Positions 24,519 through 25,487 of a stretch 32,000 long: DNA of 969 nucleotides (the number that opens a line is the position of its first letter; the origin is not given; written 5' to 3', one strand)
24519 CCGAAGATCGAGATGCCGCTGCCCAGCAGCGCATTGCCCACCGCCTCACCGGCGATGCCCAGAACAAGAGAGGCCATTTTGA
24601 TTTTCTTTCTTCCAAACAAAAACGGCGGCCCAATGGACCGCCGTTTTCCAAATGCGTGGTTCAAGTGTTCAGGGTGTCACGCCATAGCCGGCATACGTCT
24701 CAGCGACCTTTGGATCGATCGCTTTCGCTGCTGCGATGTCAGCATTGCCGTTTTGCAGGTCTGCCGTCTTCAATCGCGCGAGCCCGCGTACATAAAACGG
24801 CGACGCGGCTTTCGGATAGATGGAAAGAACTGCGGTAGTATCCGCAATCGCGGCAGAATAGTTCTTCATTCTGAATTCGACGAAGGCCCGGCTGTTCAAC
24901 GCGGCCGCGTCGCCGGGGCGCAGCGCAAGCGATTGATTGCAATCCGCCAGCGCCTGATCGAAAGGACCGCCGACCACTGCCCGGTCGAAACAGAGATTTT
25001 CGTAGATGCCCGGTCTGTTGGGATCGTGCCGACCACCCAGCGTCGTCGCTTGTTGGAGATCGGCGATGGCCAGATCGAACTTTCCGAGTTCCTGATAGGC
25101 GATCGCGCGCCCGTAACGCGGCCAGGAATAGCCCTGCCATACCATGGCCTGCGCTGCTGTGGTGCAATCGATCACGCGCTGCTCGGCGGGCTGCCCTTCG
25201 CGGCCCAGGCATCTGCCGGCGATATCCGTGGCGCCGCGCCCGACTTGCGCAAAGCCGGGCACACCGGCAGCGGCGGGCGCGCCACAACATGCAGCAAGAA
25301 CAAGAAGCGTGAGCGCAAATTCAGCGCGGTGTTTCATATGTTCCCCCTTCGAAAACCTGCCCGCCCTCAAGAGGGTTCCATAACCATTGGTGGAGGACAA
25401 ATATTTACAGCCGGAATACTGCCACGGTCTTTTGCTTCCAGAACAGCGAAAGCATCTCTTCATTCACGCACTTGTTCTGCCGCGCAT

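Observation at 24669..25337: TPR lipoprotein moron inserted directly after the GTA NlpC/P60 peptidase gene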

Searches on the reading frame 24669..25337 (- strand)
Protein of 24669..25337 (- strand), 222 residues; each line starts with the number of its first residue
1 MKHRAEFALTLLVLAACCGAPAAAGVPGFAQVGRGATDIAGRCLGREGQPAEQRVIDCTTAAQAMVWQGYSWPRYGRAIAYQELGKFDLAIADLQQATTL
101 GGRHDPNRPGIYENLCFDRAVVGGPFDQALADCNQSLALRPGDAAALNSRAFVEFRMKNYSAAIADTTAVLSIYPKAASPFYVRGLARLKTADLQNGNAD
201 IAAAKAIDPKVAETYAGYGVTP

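Call 3: search_protein_families(library=pfam, proteins=[window:24669-25337:-], max_evalue=0.01)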
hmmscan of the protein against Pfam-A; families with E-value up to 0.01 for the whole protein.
window:24669-25337:- (222 aa): 9 families
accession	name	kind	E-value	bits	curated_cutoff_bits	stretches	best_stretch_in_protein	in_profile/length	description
PF00515.34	TPR_1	-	2.8e-14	52.7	27.8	2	75-99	5-29/34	Tetratricopeptide repeat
PF13371.12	TPR_9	-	8.6e-13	48.5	35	1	126-178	11-63/73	Tetratricopeptide repeat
PF07719.23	TPR_2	-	4e-10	39.4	27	0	75-100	5-30/34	Tetratricopeptide repeat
PF13414.12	TPR_11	-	2.5e-06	27.5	26.8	0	80-115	3-34/42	TPR repeat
PF13424.12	TPR_12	-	4.7e-06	27.1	30.1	0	72-99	46-73/77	Tetratricopeptide repeat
PF13181.12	TPR_8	-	3.2e-05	24.2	25.7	0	76-100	6-30/34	Tetratricopeptide repeat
PF13432.12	TPR_16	-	6.3e-05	23.8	32.7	0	123-177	10-64/65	Tetratricopeptide repeat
PF13431.12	TPR_17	-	8.1e-05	23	24.4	0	133-164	2-33/34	Tetratricopeptide repeat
PF13428.12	TPR_14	-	0.0027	18.7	23.5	0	74-114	4-40/44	Tetratricopeptide repeat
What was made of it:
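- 24669..25337 (-): Gene for a 222-aa exported TPR protein. It is the only junction cargo gene in this window. Pfam TPR_1 and TPR_9 (call 3).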

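Call 6: find_homologous_proteins(query=window:24669-25337:-, max_evalue=0.001)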
Query window:24669-25337:- (222 aa): 86 proteins with E <= 0.001 among 2069 candidates.
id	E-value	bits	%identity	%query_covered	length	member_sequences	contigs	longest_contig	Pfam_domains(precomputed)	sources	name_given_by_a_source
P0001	1.2e-143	494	100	100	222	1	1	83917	PF13414.13,PF13371.13,PF00515.35,PF13424.13,PF07719.24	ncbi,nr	ncbi:MAG: hypothetical protein JSR55_04840 [Proteobacteria bacterium]|nr:hypothetical protein [Pseud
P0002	2.9e-122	424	86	100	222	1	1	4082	PF13431.13,PF13414.13,PF13371.13,PF00515.35,PF13424.13,PF13181.13,PF07719.24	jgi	jgi:tetratricopeptide (TPR) repeat protein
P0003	8.1e-115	400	82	100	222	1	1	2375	PF13431.13,PF13371.13,PF00515.35,PF13181.13,PF07719.24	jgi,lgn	jgi:tetratricopeptide (TPR) repeat protein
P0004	6.3e-111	387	80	100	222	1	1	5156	PF13414.13,PF13371.13,PF00515.35,PF13181.13,PF07719.24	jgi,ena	-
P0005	1.9e-101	356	73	100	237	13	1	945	PF13371.13,PF00515.35,PF07719.24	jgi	jgi:tetratricopeptide (TPR) repeat protein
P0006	2.8e-95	336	69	100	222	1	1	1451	PF13371.13,PF00515.35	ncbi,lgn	-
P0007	4.2e-67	244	68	74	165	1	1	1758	PF13371.13,PF00515.35,PF13181.13,PF07719.24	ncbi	ncbi:MAG TPA: tetratricopeptide repeat protein, partial [Rhizomicrobium sp.]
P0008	5.6e-39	152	45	77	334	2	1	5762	PF13431.13,PF13414.13,PF13428.13,PF14559.13,PF25575.1,PF13371.13,PF00515.35,PF13424.13,PF13432.13,PF13429.13,PF13181.13,PF01239.29,PF07719.24,PF13174.13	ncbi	-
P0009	3.0e-37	146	49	67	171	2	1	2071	PF13431.13,PF13414.13,PF13428.13,PF14559.13,PF10516.16,PF13371.13,PF00515.35,PF13424.13,PF13432.13,PF13181.13,PF01239.29,PF07719.24,PF13174.13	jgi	jgi:tetratricopeptide (TPR) repeat protein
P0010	1.8e-36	144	48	65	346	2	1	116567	PF13431.13,PF13414.13,PF13371.13,PF00515.35,PF13424.13,PF13432.13,PF13428.13,PF13181.13,PF07719.24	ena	-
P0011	4.1e-36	143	48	66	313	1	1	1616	PF13431.13,PF25062.2,PF13414.13,PF13176.13,PF13428.13,PF13374.13,PF14559.13,PF13371.13,PF00515.35,PF13424.13,PF13432.13,PF13429.13,PF13181.13,PF01239.29,PF07719.24,PF13174.13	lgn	-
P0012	1.2e-35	141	42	70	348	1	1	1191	PF13431.13,PF23914.2,PF13414.13,PF13428.13,PF13374.13,PF14559.13,PF13371.13,PF00515.35,PF13424.13,PF21033.5,PF13432.13,PF13181.13,PF07719.24,PF13174.13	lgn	-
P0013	1.3e-34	138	49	66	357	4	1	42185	PF14559.13,PF13431.13,PF13414.13,PF13371.13,PF00515.35,PF13424.13,PF13432.13,PF13428.13,PF13429.13,PF13181.13,PF07719.24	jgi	jgi:tetratricopeptide (TPR) repeat protein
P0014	3.1e-34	137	39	98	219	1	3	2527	PF13414.13,PF13371.13,PF00515.35,PF13181.13,PF07719.24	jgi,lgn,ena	-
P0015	3.2e-34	137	41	65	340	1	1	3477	PF13431.13,PF13414.13,PF13176.13,PF13428.13,PF13374.13,PF14559.13,PF24575.2,PF25575.1,PF13371.13,PF00515.35,PF13424.13,PF13432.13,PF13181.13,PF01239.29,PF07719.24,PF13174.13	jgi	-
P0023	1.3e-30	125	48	68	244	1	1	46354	PF13431.13,PF13414.13,PF13371.13,PF00515.35,PF13432.13,PF13428.13,PF13181.13,PF07719.24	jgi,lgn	jgi:tetratricopeptide (TPR) repeat protein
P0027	5.3e-30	123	36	100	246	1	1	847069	PF13371.13,PF00515.35,PF13428.13,PF07719.24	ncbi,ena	-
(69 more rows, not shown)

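Call 7: search_protein_families(library=ncbifam, proteins=[window:24669-25337:-], max_evalue=0.01)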
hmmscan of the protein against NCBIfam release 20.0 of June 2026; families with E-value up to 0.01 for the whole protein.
window:24669-25337:- (222 aa): 5 families
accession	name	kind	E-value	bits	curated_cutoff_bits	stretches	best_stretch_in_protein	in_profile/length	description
NF040959.1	MamA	equivalog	2.3e-07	30.5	200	1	126-215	87-176/204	magnetosome protein MamA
TIGR02917.1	PEP_TPR_lipo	equivalog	2.2e-05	22.6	312.2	1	124-210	207-293/899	XrtA/PEP-CTERM system TPR-repeat protein PrsT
NF033762.1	social_mot_Tgl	equivalog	0.00042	19.7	225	1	74-220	34-178/252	social motility TPR repeat lipoprotein Tgl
NF047558.1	TPR_END_plus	domain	0.00069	19.5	32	1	75-101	3-29/56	TPR end-of-group domain-containing protein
TIGR00990.1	3a0801s09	subfamily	0.002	16.8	757.25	0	53-103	177-226/615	mitochondrial import receptor subunit TOM70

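Call 8: find_encoding_contigs(protein=P0002, flank=5000, max_places=3)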
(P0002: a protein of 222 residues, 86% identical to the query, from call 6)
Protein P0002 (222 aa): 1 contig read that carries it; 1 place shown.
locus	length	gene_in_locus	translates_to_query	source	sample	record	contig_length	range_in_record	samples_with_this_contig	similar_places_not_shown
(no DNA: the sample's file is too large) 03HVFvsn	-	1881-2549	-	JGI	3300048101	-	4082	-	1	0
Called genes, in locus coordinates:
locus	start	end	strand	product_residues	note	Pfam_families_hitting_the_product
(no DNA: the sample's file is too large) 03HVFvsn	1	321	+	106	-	?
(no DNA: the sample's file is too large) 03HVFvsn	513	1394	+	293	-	PF09931:Phage_phiJL001_Gp84_N, PF09356:Phage_BR0599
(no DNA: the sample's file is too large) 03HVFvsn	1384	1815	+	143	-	PF00877:NLPC_P60 (weak)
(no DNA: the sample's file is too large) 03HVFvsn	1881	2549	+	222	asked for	PF13431:TPR_17 (faint), PF00515:TPR_1 (faint), PF07719:TPR_2 (faint), PF13181:TPR_8 (faint), PF13424:TPR_12 (faint), PF13414:TPR_11 (faint), PF13371:TPR_9 (weak)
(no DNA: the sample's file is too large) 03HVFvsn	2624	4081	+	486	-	?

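Call 9: find_encoding_contigs(protein=P0004, flank=5000, max_places=3)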
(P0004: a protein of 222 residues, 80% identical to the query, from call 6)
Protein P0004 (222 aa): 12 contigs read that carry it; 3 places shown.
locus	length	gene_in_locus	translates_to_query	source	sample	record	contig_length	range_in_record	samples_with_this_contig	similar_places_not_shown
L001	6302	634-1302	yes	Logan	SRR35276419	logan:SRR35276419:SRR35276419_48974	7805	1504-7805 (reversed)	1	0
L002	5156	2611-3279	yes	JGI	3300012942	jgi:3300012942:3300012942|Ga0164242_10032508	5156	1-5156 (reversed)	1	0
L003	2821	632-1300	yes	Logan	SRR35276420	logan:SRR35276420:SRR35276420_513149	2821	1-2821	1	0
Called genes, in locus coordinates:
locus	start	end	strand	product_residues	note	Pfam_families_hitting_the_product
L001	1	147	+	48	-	?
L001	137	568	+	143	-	PF00877:NLPC_P60 (weak)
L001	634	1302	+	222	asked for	PF00515:TPR_1 (faint), PF07719:TPR_2 (faint), PF13181:TPR_8 (faint), PF13414:TPR_11 (faint), PF13371:TPR_9 (weak)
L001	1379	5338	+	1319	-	PF13547:GTA_TIM, PF13550:Phage-tail_3, PF23666:Rcc01698_C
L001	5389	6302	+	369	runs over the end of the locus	PF10983:DUF2793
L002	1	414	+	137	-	?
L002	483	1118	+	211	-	PF09343:DUF2460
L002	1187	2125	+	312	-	PF09931:Phage_phiJL001_Gp84_N, PF09356:Phage_BR0599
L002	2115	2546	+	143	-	PF00877:NLPC_P60 (weak)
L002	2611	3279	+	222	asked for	PF00515:TPR_1 (faint), PF07719:TPR_2 (faint), PF13181:TPR_8 (faint), PF13414:TPR_11 (faint), PF13371:TPR_9 (weak)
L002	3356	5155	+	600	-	?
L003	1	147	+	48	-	?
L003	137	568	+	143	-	PF00877:NLPC_P60 (weak)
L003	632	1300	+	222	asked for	PF00515:TPR_1 (faint), PF07719:TPR_2 (faint), PF13181:TPR_8 (faint), PF13414:TPR_11 (faint), PF13371:TPR_9 (weak)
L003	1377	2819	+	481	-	?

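Call 10: find_encoding_contigs(protein=P0027, flank=8000, max_places=3)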
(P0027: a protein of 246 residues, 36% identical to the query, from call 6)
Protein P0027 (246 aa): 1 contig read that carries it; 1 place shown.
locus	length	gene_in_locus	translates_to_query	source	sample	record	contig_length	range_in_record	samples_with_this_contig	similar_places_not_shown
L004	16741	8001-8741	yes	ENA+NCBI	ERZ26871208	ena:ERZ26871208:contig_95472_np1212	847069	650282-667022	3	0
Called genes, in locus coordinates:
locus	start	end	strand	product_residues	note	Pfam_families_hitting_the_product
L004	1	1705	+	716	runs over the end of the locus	PF01011:PQQ, PF13360:PQQ_2, PF13570:Beta-prop_ACSF4 (weak), PF13360:PQQ_2, PF01011:PQQ, PF13360:PQQ_2 (weak), PF13442:Cytochrome_CBB3 (weak)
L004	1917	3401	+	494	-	PF13393:tRNA-synt_His, PF03129:HGTP_anticodon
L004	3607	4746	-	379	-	-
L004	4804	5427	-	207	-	PF02798:GST_N, PF13409:GST_N_2, PF13417:GST_N_3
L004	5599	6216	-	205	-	PF00163:Ribosomal_S4, PF01479:S4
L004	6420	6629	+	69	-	-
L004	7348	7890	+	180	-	-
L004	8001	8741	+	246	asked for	PF00515:TPR_1 (faint), PF07719:TPR_2 (faint), PF13428:TPR_14 (faint), PF13371:TPR_9 (faint)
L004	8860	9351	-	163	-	-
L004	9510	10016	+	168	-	PF00583:Acetyltransf_1 (weak)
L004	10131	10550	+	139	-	PF01575:MaoC_dehydratas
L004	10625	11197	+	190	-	-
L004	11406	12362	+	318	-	-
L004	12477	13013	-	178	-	-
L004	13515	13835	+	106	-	-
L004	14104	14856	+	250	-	-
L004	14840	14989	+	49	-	-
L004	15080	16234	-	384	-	-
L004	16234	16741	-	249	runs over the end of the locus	PF07505:DUF5131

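Call 19: find_encoding_contigs(protein=P0023, flank=6000, max_places=2)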
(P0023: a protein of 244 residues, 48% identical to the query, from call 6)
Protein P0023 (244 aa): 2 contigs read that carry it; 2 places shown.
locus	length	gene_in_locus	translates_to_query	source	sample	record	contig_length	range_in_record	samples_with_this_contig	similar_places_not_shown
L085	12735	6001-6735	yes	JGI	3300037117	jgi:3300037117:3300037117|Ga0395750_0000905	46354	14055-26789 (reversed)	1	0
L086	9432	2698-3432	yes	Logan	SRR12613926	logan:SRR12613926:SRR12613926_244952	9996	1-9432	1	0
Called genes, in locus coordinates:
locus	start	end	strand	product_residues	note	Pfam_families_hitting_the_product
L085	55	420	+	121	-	-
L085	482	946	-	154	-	PF18932:DUF5681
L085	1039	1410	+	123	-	-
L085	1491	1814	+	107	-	PF05973:Gp49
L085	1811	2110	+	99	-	PF13560:HTH_31, PF01381:HTH_3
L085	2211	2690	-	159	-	-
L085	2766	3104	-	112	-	PF13744:HTH_37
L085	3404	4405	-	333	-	PF08240:ADH_N, PF00107:ADH_zinc_N, PF13602:ADH_zinc_N_2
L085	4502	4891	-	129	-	PF14552:Tautomerase_2, PF01361:Tautomerase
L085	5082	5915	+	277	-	PF13577:SnoaL_4 (faint), PF13474:SnoaL_3, PF14534:DUF4440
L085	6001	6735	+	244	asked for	PF07719:TPR_2 (faint), PF13371:TPR_9 (faint), PF13428:TPR_14 (weak), PF13432:TPR_16 (faint), PF00515:TPR_1 (faint), PF13181:TPR_8 (faint), PF13414:TPR_11 (faint), PF13431:TPR_17 (faint)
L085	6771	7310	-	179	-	PF00440:TetR_N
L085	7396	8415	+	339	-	PF00067:p450 (faint)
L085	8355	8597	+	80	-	-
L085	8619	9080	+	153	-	PF08592:Anthrone_oxy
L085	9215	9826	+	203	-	-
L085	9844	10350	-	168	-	-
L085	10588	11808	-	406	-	-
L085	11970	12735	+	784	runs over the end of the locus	PF00486:Trans_reg_C, PF00515:TPR_1 (faint), PF07719:TPR_2 (faint), PF13181:TPR_8 (faint), PF13424:TPR_12 (faint), PF13428:TPR_14 (faint), PF14559:TPR_19 (faint), PF13414:TPR_11 (weak), +2 more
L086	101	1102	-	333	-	PF08240:ADH_N, PF00107:ADH_zinc_N, PF13602:ADH_zinc_N_2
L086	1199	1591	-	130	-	PF14552:Tautomerase_2, PF01361:Tautomerase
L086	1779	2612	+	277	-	PF13577:SnoaL_4 (faint), PF13474:SnoaL_3, PF14534:DUF4440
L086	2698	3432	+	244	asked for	PF07719:TPR_2 (faint), PF13371:TPR_9 (faint), PF13428:TPR_14 (weak), PF13432:TPR_16 (faint), PF00515:TPR_1 (faint), PF13181:TPR_8 (faint), PF13414:TPR_11 (faint), PF13431:TPR_17 (faint)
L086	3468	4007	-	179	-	PF00440:TetR_N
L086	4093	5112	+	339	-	PF00067:p450 (faint)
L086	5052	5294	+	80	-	-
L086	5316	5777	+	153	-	PF08592:Anthrone_oxy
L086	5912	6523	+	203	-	-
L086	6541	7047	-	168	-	-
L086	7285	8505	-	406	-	-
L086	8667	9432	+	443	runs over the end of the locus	?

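Call 20: find_encoding_contigs(protein=P0013, flank=6000, max_places=2)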
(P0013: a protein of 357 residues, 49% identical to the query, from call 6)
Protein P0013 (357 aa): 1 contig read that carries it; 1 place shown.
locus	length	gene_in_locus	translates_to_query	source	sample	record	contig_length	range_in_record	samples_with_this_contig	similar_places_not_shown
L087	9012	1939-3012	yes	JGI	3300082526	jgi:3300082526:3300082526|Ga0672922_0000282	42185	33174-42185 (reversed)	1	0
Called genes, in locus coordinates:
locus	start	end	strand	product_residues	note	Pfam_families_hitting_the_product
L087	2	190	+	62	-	?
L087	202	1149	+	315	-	PF13371:TPR_9, PF00515:TPR_1 (weak), PF13432:TPR_16 (weak), PF00515:TPR_1 (weak), PF07719:TPR_2 (weak), PF13181:TPR_8 (weak), PF13432:TPR_16 (weak), PF13414:TPR_11, +9 more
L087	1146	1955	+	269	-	PF00515:TPR_1 (faint), PF07719:TPR_2 (faint)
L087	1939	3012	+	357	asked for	PF13424:TPR_12 (faint), PF13429:TPR_15 (faint), PF13432:TPR_16 (faint), PF14559:TPR_19 (faint), PF07719:TPR_2 (faint), PF13371:TPR_9, PF00515:TPR_1 (weak), PF13371:TPR_9 (weak), +4 more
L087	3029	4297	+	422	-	-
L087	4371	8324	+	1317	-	PF13547:GTA_TIM, PF13550:Phage-tail_3, PF23666:Rcc01698_C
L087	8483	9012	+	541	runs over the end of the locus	PF10983:DUF2793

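Call 21: find_encoding_contigs(protein=P0010, flank=6000, max_places=2)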
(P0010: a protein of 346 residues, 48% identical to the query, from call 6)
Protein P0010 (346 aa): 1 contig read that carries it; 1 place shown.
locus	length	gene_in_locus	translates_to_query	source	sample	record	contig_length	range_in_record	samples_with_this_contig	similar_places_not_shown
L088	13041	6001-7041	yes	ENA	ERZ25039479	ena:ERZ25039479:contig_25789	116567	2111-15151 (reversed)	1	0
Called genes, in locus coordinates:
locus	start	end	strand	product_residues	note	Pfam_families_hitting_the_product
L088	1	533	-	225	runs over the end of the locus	PF07690:MFS_1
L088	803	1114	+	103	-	-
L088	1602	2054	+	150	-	PF01381:HTH_3 (weak)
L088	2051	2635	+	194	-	PF02661:Fic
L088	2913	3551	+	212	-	PF02798:GST_N, PF13409:GST_N_2, PF13417:GST_N_3, PF13410:GST_C_2 (weak)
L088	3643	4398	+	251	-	PF05988:DUF899, PF00578:AhpC-TSA (weak)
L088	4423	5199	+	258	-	PF09948:PpoB2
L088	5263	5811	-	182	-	PF05656:DUF805 (weak)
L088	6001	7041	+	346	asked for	PF13371:TPR_9 (faint), PF13424:TPR_12 (faint), PF13428:TPR_14 (faint), PF13432:TPR_16 (faint), PF13414:TPR_11 (faint), PF00515:TPR_1, PF07719:TPR_2 (weak), PF13181:TPR_8 (weak), +1 more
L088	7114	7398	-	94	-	-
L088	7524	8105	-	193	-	PF07310:PAS_5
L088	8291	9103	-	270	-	PF00578:AhpC-TSA, PF08534:Redoxin (weak)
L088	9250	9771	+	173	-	PF01124:MAPEG (weak)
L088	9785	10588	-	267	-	PF13489:Methyltransf_23 (faint), PF13847:Methyltransf_31 (weak), PF08241:Methyltransf_11, PF08242:Methyltransf_12, PF13649:Methyltransf_25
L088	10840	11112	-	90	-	PF12840:HTH_20, PF01022:HTH_5, PF12802:MarR_2 (weak), PF13518:HTH_28 (weak)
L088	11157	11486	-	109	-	-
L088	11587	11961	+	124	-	PF04237:YjbR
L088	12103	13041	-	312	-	PF01734:Patatin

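Call 22: find_encoding_contigs(protein=P0014, flank=6000, max_places=3)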
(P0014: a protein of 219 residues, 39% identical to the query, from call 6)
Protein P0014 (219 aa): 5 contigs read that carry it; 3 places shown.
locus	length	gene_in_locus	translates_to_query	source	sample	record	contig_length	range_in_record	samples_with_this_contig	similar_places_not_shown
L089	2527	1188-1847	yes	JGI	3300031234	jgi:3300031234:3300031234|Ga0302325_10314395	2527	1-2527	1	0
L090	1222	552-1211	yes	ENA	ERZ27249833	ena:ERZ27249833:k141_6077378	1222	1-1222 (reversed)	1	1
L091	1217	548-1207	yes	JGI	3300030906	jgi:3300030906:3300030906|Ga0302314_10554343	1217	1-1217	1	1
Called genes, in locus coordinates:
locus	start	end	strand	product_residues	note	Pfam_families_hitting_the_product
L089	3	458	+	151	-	?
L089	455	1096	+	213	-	PF13428:TPR_14 (faint), PF13432:TPR_16 (faint), PF13371:TPR_9 (faint), PF00515:TPR_1 (faint), PF07719:TPR_2 (faint), PF13181:TPR_8 (faint), PF13414:TPR_11 (faint)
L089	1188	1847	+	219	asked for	PF00515:TPR_1 (faint), PF07719:TPR_2 (faint), PF13414:TPR_11 (faint), PF13181:TPR_8 (faint), PF13371:TPR_9 (weak)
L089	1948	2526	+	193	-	?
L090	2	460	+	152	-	?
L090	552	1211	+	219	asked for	PF00515:TPR_1 (faint), PF07719:TPR_2 (faint), PF13414:TPR_11 (faint), PF13181:TPR_8 (faint), PF13371:TPR_9 (weak)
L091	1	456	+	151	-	?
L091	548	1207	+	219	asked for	PF00515:TPR_1 (faint), PF07719:TPR_2 (faint), PF13414:TPR_11 (faint), PF13181:TPR_8 (faint), PF13371:TPR_9 (weak)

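Call 24: search_solved_structures(query=window:24669-25337:-, max_evalue=0.01, show_alignments=0)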
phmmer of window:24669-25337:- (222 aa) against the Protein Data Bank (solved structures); distinct sequences matched with E-value up to 0.01: 24.
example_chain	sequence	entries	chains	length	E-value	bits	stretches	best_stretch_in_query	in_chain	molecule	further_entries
9qhb_A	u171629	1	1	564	1.1e-13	54.6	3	75-218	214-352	Engineered tetratricopeptide repeat protein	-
8bu0_A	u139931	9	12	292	4.7e-09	39.5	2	72-217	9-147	Consensus tetratricopeptide repeat protein | Crystal structure of an 8-repeat consensus TPR superhelix with Zinc. | Monomer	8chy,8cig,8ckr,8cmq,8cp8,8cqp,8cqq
9hb4_G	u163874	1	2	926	7.3e-09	38.8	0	125-176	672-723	Sperm-associated antigen 1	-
9qhc_A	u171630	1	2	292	7.1e-08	35.6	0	81-214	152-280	Engineered tetratricopeptide repeat protein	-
5lfm_A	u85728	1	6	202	0.00049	23.1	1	99-212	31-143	Magnetosome protein MamA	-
3kd7_A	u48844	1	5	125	0.00053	23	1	122-214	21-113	CTPR390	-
9ot8_A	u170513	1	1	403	0.00068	22.6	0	49-85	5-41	FN3con-9 - FN3con-41 fusion,Galectin-3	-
6i57_A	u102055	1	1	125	0.0011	22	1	125-176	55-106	Sperm-associated antigen 1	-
4xi0_A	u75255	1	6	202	0.0011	21.9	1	102-212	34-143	Magnetosome protein MamA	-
5lfl_A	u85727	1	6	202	0.0012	21.8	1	102-212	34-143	Magnetosome protein MamA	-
2fo7_A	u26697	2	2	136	0.0013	21.7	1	78-199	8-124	SYNTHETIC CONSENSUS TPR PROTEIN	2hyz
6fo1_G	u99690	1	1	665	0.0013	21.7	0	119-210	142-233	RNA polymerase II-associated protein 3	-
8ch0_A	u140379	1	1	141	0.0014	21.6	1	72-209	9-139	Consensus tetratricopeptide repeat protein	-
1w3b_A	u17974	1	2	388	0.0018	21.2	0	76-220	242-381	UDP-N-ACETYLGLUCOSAMINE--PEPTIDE N-ACETYLGLUCOSAMINYLTRANSFERASE 110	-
5jjt_A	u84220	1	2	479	0.0029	20.6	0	120-210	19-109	Serine/threonine-protein phosphatase 5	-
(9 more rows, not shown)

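Call 34: predict_structure(alignment_id=A1)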
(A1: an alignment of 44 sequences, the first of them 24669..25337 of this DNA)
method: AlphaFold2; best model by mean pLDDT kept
length: 222 residues; sequences in the alignment: 44
mean_pLDDT: 87.7   pTM: 0.80
mean pLDDT of the five models: 87.7, 87.5, 86.8, 86.7, 86.3
residues with pLDDT >= 90: 161; 70-90: 24; 50-70: 15; < 50: 22
segments of 3 or more residues with pLDDT < 50: 1-6, 18-27, 29-33
pLDDT, mean of each block of 10 residues (from residue 1): 47 51 48 62 89 96 86 96 97 96 88 98 97 98 98 98 99 98 98 97 98 95 81
secondary structure, 60 per line:
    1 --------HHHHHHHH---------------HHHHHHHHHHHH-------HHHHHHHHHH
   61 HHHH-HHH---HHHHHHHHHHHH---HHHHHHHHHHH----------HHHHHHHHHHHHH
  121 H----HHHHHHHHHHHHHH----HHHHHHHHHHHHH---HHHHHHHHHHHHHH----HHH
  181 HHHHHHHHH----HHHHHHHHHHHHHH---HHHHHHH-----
elements in order: H9-16 H32-43 H51-64 H72-83 H87-97 H108-121 H126-139 H144-156 H160-173 H178-189 H194-207 H211-217
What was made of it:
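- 24669..25337 (-): AF2 TPR solenoid with pLDDT 87.7 (call 34).
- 25266..25337 (-): Signal peptide, residues 1-24. The lipobox-like LAAC is at 25287-25298. The AAA|G signal-peptidase-I site ends the segment. The model has pLDDT below 50 for residues 1-33 (call 34).
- Checked: The AlphaFold2 model has mean pLDDT 87.7 and is an all-alpha solenoid over residues ~32-217 (call 34).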
